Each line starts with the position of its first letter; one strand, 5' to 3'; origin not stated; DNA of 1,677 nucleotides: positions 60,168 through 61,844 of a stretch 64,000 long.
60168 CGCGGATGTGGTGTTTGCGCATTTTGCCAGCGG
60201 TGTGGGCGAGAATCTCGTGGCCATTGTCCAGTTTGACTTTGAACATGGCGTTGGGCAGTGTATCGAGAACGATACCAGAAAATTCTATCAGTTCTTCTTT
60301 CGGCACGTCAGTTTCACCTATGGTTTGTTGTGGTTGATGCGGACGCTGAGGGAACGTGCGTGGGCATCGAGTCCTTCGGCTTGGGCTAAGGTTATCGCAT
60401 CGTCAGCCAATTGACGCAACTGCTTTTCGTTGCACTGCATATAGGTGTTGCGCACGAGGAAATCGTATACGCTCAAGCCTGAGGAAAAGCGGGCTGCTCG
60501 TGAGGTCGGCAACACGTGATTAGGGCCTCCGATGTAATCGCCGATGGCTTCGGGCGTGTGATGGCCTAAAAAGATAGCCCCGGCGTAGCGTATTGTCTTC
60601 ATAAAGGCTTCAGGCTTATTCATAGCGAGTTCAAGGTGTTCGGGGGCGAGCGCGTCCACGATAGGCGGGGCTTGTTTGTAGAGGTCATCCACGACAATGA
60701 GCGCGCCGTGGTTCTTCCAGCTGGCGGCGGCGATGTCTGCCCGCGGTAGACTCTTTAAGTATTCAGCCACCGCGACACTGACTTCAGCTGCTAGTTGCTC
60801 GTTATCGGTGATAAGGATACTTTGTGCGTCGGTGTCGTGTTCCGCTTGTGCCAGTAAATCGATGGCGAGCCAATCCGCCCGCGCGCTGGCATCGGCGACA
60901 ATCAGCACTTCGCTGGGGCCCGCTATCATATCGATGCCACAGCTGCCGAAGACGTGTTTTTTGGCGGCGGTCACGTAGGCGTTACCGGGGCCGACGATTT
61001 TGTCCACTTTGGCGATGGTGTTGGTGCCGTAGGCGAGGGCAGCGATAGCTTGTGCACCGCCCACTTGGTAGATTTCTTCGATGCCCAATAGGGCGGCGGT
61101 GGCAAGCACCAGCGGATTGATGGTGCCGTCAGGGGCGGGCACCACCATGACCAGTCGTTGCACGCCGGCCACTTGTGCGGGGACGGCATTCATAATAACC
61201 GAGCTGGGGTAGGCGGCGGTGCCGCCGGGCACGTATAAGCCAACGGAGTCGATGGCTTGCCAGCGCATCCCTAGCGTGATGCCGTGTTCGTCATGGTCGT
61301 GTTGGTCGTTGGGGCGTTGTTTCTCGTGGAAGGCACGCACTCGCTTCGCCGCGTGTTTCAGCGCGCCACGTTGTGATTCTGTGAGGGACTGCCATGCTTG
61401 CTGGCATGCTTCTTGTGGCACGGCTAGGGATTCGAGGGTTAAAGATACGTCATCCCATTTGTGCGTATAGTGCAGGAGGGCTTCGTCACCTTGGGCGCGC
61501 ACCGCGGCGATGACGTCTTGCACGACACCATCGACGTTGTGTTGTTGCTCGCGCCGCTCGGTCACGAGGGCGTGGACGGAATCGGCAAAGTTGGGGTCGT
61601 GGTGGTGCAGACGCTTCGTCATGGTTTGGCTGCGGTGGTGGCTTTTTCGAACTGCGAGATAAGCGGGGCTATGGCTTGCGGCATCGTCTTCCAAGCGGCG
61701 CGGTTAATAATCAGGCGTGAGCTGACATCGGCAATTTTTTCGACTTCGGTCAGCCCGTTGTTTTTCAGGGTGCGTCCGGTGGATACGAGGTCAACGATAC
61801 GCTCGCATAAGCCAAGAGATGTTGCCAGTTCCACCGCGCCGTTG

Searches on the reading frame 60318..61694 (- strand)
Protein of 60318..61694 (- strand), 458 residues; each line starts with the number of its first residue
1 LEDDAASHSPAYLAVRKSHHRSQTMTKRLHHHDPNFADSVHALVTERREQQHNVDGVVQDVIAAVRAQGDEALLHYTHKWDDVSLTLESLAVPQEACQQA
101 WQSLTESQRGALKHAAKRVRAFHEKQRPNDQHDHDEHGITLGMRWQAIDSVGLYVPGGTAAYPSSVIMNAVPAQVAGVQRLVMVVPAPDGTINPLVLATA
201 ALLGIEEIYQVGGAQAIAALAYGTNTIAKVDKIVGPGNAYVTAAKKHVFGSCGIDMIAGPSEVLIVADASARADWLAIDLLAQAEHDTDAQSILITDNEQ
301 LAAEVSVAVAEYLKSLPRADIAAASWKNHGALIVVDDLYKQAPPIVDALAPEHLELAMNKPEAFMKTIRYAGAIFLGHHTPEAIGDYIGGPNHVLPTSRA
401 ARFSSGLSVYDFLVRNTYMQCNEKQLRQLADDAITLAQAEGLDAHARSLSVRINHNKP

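Call 57: search_protein_families(library=pfam, proteins=[window:60318-61694:-], max_evalue=0.00001)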
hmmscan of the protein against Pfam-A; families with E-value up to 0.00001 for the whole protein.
window:60318-61694:- (458 aa): 1 family
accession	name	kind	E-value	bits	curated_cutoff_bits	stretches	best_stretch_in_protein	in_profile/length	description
PF00815.25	Histidinol_dh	-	3.7e-166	553.6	27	1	47-453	4-411/411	Histidinol dehydrogenase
